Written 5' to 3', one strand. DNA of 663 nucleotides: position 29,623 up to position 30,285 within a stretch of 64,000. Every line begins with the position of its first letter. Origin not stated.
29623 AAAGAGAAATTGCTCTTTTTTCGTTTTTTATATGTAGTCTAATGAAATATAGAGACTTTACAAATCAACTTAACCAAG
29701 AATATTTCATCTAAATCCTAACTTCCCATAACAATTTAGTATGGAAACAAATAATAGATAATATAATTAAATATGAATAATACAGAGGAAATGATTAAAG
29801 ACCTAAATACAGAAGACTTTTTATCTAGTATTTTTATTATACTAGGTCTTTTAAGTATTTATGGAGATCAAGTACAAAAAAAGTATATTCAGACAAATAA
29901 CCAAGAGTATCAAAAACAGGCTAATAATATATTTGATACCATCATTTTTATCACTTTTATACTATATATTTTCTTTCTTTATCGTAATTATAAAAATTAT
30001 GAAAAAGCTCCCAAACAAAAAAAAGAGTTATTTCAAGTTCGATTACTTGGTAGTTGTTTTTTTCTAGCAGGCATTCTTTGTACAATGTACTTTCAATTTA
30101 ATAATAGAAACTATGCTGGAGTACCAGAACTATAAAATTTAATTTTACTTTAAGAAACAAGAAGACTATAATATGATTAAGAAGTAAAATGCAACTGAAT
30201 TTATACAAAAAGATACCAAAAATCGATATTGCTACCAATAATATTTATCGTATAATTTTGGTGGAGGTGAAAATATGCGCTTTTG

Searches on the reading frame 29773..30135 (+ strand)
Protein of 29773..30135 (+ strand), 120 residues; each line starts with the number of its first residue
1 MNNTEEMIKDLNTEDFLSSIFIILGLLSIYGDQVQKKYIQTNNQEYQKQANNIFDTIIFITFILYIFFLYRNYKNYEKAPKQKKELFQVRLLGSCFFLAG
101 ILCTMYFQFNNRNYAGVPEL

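Call 41: search_protein_families(library=pfam, proteins=[window:29773-30135:+])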
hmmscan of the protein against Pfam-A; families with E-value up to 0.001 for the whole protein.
window:29773-30135:+ (120 aa): 1 family
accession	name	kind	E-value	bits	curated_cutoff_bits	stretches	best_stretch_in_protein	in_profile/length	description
PF10192.15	GPR180-TMEM145_TM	-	0.00066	19.7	23.7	1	12-105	100-195/224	GPR180/TMEM145, transmembrane domain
